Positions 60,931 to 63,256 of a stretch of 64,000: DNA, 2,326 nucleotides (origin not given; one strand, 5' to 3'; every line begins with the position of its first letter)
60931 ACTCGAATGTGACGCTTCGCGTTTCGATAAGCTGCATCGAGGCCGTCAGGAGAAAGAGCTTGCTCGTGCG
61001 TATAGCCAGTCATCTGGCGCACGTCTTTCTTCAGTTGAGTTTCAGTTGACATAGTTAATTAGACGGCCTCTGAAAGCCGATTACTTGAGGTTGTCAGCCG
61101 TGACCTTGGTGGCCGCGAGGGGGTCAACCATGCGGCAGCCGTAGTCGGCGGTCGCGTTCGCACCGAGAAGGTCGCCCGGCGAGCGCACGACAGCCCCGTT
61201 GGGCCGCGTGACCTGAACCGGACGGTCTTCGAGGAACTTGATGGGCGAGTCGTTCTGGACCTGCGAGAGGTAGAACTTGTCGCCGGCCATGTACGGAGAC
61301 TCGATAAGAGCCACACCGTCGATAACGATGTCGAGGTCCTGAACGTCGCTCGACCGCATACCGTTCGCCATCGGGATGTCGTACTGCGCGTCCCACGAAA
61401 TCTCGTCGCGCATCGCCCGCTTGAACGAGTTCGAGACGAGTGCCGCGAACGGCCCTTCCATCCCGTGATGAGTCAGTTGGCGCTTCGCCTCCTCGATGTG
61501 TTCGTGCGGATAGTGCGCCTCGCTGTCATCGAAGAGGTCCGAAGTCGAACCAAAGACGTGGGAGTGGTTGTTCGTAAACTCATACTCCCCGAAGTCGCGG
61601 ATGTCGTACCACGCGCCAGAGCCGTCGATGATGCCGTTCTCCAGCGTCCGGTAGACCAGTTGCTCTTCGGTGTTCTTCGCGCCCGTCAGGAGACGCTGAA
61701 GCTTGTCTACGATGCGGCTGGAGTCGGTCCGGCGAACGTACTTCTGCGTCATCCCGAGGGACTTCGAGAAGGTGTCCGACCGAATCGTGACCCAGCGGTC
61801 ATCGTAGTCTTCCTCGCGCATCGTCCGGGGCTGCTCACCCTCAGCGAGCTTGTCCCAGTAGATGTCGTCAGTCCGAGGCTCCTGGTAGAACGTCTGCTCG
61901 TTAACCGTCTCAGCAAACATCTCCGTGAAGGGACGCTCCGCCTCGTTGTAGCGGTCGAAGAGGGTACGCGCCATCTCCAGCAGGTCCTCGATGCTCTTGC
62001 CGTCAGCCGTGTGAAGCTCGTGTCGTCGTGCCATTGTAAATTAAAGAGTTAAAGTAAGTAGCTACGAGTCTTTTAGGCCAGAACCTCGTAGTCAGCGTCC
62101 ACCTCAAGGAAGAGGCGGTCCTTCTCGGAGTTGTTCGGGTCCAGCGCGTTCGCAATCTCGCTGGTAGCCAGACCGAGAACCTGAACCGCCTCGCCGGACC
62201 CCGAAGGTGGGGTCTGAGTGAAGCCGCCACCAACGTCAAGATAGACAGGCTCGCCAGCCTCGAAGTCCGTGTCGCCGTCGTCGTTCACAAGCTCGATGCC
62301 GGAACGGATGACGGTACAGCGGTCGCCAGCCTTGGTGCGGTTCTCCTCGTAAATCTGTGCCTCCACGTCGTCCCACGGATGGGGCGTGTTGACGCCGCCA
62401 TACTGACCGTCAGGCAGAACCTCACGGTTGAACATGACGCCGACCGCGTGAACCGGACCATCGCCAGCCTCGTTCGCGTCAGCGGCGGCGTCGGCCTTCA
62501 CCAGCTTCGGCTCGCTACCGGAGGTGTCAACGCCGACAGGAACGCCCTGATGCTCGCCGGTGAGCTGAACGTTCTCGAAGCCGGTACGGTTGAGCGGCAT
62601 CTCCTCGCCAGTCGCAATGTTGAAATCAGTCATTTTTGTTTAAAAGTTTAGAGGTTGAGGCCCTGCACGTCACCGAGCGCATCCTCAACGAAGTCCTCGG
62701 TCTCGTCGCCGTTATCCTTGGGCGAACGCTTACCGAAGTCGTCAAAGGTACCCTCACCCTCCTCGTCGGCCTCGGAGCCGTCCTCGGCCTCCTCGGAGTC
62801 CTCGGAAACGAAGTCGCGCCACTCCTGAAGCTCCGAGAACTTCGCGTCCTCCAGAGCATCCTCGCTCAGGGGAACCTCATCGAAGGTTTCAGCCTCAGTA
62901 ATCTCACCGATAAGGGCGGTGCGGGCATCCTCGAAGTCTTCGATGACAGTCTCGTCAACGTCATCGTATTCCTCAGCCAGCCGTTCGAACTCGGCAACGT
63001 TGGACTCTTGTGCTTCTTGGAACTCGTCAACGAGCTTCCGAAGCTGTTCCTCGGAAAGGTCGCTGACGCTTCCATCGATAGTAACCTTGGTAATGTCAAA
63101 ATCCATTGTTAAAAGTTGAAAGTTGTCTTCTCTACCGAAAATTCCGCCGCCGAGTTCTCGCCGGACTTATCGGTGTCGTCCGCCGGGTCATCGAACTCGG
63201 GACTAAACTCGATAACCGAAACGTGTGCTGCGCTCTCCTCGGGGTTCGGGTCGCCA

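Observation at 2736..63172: DNA word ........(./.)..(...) is about ten-fold over-represented on both strands, inside genes and between them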

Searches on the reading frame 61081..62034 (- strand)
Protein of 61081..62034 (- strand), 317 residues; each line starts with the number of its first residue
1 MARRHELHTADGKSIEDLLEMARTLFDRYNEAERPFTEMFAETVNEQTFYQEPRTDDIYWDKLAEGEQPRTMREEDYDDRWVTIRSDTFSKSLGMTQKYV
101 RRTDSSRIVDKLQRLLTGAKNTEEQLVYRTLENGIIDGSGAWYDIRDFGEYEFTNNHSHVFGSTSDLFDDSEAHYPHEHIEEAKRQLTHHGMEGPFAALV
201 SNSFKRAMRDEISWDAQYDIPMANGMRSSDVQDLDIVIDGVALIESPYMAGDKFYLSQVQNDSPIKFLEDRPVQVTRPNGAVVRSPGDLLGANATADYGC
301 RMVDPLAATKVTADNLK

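Call 92: find_encoding_contigs(protein=window:61081-62034:-, flank=10000, max_places=2)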
Protein window:61081-62034:- (317 aa): no gene with exactly this product is on record in the collection.

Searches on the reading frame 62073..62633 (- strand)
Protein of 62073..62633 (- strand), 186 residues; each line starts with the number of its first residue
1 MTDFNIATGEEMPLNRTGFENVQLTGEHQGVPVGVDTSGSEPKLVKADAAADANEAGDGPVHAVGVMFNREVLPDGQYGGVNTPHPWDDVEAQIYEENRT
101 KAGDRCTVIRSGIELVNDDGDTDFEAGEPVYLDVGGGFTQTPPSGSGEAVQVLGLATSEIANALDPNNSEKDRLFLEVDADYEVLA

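Call 91: find_encoding_contigs(protein=window:62073-62633:-, flank=10000, max_places=2)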
Protein window:62073-62633:- (186 aa): no gene with exactly this product is on record in the collection.

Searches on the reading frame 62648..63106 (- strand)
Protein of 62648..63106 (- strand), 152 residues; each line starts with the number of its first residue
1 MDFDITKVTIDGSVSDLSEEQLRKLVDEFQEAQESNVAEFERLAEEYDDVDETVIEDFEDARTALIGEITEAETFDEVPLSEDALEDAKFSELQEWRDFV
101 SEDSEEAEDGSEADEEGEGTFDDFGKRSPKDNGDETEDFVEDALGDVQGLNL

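Call 89: find_encoding_contigs(protein=window:62648-63106:-, flank=10000, max_places=1)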
Protein window:62648-63106:- (152 aa): 1 contig read that carries it; 1 place shown.
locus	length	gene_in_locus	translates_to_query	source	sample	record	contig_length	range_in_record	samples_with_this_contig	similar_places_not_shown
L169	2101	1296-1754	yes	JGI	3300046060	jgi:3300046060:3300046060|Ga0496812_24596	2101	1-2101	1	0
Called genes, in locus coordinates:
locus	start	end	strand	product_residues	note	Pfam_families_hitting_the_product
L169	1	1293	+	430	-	?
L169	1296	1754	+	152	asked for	-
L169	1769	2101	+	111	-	?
